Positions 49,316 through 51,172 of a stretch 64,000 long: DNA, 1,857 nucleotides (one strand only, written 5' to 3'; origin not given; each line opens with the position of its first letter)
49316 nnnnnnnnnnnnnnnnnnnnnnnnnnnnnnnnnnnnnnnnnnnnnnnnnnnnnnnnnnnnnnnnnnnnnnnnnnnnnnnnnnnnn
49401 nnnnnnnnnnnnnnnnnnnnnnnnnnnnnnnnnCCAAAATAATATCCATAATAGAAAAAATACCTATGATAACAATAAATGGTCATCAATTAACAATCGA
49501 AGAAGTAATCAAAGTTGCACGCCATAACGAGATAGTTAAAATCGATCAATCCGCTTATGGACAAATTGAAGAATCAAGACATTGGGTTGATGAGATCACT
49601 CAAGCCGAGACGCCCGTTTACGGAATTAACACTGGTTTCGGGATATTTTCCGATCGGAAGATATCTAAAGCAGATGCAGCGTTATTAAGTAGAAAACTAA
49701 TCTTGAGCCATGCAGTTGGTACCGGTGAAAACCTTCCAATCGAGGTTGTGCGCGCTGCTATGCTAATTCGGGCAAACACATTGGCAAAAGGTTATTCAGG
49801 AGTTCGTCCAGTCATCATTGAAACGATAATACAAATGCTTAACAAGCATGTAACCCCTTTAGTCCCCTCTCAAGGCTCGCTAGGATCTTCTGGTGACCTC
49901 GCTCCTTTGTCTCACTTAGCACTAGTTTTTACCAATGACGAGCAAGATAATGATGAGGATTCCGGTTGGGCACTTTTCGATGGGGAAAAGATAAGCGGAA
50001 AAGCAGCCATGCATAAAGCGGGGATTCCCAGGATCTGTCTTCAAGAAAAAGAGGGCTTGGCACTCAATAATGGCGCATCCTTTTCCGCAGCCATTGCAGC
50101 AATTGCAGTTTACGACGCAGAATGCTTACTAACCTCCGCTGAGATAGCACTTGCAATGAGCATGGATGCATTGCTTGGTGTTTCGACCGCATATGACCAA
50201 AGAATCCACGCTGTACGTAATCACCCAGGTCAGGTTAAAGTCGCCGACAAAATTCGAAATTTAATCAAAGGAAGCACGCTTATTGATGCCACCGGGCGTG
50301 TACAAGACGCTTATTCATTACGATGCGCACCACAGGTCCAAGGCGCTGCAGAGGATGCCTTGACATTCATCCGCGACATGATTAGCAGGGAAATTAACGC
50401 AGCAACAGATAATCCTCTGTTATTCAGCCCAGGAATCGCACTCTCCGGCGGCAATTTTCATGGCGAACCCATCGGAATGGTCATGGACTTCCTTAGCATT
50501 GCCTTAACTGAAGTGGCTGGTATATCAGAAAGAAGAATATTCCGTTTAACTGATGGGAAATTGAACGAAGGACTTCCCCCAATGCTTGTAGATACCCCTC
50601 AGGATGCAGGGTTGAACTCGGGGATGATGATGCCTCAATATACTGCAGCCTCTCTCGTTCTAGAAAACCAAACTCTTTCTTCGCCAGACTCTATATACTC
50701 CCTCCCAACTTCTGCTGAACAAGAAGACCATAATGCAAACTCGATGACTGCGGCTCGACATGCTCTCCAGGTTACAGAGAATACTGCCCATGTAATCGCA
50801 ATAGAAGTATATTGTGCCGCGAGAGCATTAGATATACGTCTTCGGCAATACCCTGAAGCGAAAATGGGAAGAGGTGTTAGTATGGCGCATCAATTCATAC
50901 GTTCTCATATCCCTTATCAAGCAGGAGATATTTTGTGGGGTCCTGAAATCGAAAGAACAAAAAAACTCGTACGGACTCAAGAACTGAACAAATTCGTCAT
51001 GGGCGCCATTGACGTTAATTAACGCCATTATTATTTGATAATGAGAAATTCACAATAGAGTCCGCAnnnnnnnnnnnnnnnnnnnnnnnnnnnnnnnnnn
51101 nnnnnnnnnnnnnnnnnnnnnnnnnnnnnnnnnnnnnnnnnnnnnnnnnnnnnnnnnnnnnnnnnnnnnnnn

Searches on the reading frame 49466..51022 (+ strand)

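Call 13: search_protein_families(library=pfam, proteins=[window:49466-51022:+], max_evalue=0.001)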
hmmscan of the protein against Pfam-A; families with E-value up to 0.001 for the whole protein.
window:49466-51022:+ (518 aa): 1 family
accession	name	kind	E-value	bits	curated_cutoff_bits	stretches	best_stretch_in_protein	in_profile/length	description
PF00221.24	Lyase_aromatic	-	4.2e-173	576.7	27.3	1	9-479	1-465/466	Aromatic amino acid lyase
